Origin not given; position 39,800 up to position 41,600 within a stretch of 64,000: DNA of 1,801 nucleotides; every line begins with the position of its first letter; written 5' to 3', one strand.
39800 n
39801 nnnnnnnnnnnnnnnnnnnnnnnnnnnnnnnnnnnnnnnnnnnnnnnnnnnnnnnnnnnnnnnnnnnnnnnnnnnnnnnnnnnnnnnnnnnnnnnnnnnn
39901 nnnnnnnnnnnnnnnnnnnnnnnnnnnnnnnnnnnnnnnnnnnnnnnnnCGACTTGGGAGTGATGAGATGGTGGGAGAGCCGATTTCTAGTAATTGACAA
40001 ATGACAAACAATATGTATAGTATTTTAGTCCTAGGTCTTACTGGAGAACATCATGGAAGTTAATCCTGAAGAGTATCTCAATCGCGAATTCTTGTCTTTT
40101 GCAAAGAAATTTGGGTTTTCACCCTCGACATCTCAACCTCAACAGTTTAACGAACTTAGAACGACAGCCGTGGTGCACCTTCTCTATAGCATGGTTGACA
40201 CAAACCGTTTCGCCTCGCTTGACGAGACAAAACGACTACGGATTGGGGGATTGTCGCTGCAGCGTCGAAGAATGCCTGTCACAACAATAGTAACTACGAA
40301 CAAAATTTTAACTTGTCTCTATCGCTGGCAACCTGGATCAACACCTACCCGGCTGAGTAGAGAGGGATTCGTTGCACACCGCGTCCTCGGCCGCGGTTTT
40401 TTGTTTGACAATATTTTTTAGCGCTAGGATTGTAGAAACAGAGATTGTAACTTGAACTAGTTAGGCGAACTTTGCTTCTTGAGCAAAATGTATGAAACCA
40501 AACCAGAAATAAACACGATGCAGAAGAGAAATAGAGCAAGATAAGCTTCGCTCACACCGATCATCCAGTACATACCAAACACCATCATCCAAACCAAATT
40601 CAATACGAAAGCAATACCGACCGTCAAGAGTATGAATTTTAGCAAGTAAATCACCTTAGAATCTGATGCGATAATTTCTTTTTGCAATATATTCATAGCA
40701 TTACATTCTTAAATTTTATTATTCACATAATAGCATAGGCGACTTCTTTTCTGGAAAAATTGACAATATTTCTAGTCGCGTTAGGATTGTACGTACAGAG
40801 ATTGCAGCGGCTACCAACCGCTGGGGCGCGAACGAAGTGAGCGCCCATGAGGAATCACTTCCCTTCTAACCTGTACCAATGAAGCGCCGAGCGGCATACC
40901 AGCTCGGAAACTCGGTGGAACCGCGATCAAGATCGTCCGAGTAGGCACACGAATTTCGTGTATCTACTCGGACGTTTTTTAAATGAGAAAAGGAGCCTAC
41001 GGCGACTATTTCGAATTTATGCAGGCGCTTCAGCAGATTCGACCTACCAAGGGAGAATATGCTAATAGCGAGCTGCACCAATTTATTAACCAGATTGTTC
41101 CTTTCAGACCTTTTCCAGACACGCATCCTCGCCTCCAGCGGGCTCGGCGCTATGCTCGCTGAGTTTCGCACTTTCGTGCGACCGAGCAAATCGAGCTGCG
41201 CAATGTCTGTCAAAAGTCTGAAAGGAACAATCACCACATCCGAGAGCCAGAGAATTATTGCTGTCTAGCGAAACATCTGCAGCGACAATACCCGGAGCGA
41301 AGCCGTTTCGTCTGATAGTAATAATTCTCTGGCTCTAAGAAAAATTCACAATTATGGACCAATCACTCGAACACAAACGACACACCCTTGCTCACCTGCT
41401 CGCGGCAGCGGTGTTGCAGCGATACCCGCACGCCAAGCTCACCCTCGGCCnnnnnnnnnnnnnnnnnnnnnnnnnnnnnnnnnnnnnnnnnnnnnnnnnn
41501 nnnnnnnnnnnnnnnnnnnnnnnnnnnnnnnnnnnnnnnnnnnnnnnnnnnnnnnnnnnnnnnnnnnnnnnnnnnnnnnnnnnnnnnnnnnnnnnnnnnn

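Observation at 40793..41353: T-box riboswitch with ultrashort stem I and Thr (ACC) specifier, but ~370 nt away from the thrS start codon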

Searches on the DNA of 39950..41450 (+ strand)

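Call 4: search_rna_families(source=window, start=40650, end=41450, threshold=evalue, max_evalue=10, show_alignments=5)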
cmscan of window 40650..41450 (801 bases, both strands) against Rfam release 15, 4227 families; matches with E-value up to 10: 5.
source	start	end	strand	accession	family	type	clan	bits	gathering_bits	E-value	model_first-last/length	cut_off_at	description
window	40798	40943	+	RF00230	T-box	Cis-reg; leader;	-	31.2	93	5.1e-05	1-219/219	no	T-box leader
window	40926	40983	-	RF03585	mir-3938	Gene; miRNA;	-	18.9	94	0.64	1-88/88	no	mir-3938 microRNA precursor family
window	41240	41341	+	RF03526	mir-7177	Gene; miRNA;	-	17.1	86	1.4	1-71/71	no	mir-7177 microRNA precursor family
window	40657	40712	+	RF03210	mir-7359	Gene; miRNA;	-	17.1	90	4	1-56/56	no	mir-7359 microRNA precursor family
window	41061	41136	-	RF01121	sR38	Gene; snRNA; snoRNA; CD-box;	-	14.2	50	1.1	1-59/59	no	Small nucleolar RNA sR38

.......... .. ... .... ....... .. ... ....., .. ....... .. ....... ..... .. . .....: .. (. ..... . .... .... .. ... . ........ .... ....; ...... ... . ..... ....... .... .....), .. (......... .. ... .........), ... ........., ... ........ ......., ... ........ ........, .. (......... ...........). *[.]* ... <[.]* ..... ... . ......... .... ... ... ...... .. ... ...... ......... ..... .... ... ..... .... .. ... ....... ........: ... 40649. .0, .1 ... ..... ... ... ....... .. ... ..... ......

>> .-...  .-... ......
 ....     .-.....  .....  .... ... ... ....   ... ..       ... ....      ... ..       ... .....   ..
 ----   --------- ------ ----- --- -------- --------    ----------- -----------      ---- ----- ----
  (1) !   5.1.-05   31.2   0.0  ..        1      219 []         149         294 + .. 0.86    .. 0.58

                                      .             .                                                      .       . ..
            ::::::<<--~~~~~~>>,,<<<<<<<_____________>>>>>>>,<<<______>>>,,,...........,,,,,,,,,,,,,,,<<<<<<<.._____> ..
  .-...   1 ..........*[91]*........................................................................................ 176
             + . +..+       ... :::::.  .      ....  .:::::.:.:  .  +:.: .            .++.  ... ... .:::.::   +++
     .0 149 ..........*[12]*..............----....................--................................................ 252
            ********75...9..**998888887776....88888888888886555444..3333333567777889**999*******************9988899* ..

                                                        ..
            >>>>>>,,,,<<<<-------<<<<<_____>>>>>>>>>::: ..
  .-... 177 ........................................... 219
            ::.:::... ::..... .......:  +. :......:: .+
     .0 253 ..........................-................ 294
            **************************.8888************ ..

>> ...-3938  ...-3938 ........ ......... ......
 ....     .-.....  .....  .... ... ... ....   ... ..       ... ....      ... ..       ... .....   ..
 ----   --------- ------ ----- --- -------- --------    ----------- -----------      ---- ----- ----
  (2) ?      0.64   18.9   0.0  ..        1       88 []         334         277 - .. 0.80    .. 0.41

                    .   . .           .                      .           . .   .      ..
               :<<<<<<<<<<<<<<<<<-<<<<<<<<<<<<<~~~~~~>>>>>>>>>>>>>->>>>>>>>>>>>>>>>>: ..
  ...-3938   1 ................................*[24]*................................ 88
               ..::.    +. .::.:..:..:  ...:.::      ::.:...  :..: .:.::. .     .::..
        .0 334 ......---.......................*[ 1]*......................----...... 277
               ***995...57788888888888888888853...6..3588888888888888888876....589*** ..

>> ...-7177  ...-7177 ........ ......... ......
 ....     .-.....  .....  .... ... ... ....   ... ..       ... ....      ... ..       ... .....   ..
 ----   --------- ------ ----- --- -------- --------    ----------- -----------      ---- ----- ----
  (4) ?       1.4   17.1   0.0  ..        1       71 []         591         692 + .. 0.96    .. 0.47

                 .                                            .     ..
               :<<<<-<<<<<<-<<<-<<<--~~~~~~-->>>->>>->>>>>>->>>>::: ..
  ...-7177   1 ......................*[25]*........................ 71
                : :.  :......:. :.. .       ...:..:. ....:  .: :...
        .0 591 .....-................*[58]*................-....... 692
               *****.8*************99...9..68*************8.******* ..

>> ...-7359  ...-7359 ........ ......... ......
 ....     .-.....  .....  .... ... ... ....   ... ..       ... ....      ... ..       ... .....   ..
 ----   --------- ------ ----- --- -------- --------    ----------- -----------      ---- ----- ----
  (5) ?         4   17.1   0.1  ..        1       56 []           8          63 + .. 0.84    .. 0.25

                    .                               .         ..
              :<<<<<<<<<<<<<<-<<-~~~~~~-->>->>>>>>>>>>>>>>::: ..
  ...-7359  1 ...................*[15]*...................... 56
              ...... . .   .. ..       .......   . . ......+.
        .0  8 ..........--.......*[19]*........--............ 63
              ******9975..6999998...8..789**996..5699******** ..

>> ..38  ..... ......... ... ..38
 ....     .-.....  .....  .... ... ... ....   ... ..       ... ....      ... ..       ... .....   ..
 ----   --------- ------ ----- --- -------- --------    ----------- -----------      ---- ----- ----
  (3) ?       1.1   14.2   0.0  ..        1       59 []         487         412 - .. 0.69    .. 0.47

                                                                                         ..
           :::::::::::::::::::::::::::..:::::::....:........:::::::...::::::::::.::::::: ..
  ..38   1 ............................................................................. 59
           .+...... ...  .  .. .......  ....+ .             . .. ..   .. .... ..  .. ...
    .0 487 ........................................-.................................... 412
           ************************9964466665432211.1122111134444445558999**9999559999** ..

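Call 14: search_rna_families(source=window, start=39950, end=40760, threshold=evalue, max_evalue=5, show_alignments=2)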
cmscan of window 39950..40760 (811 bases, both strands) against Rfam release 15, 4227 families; matches with E-value up to 5: 3.
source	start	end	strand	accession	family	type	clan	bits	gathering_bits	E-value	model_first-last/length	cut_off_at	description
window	40657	40712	+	RF03210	mir-7359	Gene; miRNA;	-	17.1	90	4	1-56/56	no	mir-7359 microRNA precursor family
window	39950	39985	+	RF01141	sR18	Gene; snRNA; snoRNA; CD-box;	-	15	45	1.1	18-56/56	5'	Small nucleolar RNA sR18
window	40469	40554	+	RF01087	PK-repZ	Cis-reg;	-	13.9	44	2.5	1-150/150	no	Pseudoknot of the regulatory region of the repZ gene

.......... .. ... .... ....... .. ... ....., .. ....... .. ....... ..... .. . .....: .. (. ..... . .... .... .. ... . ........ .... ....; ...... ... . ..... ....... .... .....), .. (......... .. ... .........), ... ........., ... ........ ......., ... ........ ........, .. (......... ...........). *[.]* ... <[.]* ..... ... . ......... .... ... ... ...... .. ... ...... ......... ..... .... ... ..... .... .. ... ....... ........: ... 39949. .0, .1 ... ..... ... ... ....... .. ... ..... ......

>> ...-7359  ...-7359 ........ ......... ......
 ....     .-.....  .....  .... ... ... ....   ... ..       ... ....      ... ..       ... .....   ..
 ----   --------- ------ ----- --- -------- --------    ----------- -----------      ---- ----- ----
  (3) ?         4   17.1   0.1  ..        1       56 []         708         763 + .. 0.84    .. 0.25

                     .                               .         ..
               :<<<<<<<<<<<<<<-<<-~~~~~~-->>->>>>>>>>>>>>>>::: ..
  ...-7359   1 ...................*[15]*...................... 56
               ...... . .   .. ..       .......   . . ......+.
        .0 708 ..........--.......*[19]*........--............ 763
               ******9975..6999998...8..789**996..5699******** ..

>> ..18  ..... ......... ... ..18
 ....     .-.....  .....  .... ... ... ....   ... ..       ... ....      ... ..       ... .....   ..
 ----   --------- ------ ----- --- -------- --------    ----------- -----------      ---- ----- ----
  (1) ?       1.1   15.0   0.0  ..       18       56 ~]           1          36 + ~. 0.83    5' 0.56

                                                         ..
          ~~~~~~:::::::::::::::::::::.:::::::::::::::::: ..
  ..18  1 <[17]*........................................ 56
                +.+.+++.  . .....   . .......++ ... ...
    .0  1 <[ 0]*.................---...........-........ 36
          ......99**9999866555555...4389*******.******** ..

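Call 34: build_rna_model(alignment_id=A1, structure=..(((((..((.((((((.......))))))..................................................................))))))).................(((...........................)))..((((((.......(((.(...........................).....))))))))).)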
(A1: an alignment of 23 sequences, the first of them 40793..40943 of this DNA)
Model R1 built from alignment A1 (23 sequences, 217 columns); structure: as given.
model positions 123; base pairs 26; branch points 2; effective number of sequences 2.24; information 0.59 bits per position. Calibrated on 0.2 Mb of random sequence (short: E-values are rough).
structure used (alignment columns):
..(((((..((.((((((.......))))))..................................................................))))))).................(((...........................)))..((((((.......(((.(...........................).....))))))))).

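Call 35: search_with_rna_model(model_id=R1, sources=[window, L001, L002, L003, L004, L005, L006, L007, L008, L009, L010, L011, L012, L013, L014, L015, L016, L017, L018, L019, L020, L021, L022, L023, L024, L025, L026, L027, L028, L029, L030, L031, L032, L033, L034, L035, L036, L037, L038, L039, L040, L041, L042, L043, L044, L045, L046, L047, L048, L049, L050, L051, L052, L053, L054, L055, L056, L057, L058, L059, L060, L061, L062, L063, L064, L065, L066, L067, L068, L069, L070, L071, L072, L073, L074, L075, L076, L077, L078, L079, L080], max_evalue=1)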
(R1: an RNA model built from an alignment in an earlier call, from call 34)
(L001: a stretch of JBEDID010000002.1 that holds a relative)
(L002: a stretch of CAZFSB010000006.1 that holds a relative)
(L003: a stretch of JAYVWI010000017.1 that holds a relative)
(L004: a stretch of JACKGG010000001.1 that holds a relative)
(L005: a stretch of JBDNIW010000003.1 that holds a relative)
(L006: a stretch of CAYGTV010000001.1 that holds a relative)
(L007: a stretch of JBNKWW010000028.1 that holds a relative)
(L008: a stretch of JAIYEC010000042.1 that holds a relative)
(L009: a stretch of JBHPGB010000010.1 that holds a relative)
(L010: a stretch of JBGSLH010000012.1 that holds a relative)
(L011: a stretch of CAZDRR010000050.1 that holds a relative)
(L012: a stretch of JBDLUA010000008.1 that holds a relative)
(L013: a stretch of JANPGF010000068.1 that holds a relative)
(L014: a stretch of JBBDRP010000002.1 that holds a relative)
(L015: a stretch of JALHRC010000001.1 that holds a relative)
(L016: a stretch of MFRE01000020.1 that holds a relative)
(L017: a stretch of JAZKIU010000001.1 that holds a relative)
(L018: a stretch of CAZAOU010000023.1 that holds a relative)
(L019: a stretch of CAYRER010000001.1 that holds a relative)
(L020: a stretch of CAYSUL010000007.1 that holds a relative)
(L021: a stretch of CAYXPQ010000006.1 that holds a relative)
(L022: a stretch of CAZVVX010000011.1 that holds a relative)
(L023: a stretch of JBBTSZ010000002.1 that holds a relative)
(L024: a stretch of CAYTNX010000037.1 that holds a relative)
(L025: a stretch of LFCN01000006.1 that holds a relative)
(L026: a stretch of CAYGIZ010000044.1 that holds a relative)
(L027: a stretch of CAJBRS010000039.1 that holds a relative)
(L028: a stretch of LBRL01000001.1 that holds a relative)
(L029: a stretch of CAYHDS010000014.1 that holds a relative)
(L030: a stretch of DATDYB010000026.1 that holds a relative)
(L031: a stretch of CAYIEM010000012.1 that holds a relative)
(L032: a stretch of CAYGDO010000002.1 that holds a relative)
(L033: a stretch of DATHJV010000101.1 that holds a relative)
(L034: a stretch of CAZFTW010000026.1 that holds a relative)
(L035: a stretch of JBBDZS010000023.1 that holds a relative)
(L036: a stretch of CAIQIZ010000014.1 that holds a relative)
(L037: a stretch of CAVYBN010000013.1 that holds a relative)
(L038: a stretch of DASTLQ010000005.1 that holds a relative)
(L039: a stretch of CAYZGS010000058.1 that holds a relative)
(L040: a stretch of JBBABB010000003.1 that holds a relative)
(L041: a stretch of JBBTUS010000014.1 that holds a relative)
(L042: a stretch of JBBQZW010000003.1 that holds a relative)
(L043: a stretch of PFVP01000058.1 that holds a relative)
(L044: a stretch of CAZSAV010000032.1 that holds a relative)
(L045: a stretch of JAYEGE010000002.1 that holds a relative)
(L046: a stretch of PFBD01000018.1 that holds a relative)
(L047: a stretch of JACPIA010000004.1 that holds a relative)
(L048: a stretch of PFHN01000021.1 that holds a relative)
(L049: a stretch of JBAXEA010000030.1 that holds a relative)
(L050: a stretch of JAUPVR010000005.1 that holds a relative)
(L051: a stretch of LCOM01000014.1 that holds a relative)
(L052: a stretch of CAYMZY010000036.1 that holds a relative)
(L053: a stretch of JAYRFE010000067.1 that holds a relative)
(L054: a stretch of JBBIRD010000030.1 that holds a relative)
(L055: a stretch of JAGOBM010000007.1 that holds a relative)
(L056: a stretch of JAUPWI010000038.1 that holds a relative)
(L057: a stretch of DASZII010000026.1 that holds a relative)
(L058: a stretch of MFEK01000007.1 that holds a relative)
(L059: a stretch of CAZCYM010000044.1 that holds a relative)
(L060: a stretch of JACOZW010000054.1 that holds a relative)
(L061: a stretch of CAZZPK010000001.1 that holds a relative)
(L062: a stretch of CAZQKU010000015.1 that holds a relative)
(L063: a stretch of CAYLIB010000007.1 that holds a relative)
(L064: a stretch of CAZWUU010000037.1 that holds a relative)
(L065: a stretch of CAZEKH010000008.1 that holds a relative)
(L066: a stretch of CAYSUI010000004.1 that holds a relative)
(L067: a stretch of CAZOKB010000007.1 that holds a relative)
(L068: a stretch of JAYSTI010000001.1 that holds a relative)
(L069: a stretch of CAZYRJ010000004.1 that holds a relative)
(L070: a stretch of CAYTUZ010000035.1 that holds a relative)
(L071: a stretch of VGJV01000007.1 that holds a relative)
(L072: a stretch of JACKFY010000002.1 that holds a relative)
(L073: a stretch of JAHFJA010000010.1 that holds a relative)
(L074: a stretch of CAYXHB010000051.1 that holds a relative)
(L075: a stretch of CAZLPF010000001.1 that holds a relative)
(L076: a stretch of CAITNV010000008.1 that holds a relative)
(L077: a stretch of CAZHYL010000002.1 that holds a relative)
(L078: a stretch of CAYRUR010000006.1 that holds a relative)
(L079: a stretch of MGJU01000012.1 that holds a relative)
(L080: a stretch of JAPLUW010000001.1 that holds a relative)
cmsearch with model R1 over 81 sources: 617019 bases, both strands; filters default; matches with E-value up to 1: 27.
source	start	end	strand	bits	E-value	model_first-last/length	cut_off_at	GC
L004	2521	2646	+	118.7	5.1e-25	1-123/123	no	0.48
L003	2509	2640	+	115.9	2.3e-24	1-123/123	no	0.48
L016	1902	2033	+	109.3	7.6e-23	1-123/123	no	0.45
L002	2417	2548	+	108.5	1.2e-22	1-123/123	no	0.6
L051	2799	2921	+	108.4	1.2e-22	1-123/123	no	0.5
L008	2782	2917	+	107.5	2e-22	1-123/123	no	0.5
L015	2716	2843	+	106.6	3.2e-22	1-123/123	no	0.6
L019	2759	2881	+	106.5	3.4e-22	1-123/123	no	0.61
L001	88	220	+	105.2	6.6e-22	1-123/123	no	0.43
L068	2799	2921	+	101.2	5.8e-21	1-123/123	no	0.51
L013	820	962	+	100.4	8.9e-21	1-123/123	no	0.52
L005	2788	2941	+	100.4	8.9e-21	1-123/123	no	0.53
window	40793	40942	+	99.5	1.4e-20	1-123/123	no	0.58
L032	2811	2937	+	98.6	2.3e-20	1-123/123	no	0.5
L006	2563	2694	+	98.2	2.8e-20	1-123/123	no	0.53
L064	303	431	+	93.8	3e-19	1-123/123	no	0.51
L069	2722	2857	+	89.1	3.6e-18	1-123/123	no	0.62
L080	2805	2926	+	86.6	1.4e-17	1-123/123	no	0.53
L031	2814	2926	+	85.5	2.4e-17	1-123/123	no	0.46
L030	2633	2796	+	80.6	3.3e-16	1-123/123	no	0.61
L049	2824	2930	+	77.9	1.5e-15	1-123/123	no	0.45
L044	2690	2818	+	71.5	4.4e-14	1-123/123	no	0.6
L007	2706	2892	+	68.4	2.3e-13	1-123/123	no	0.51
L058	2760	2883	+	25.6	0.0019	1-123/123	no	0.56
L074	1329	1417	+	22.4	0.01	1-123/123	no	0.51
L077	2811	2931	+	18.1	0.1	1-123/123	no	0.38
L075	6294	6374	-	14.9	0.56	1-123/123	no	0.7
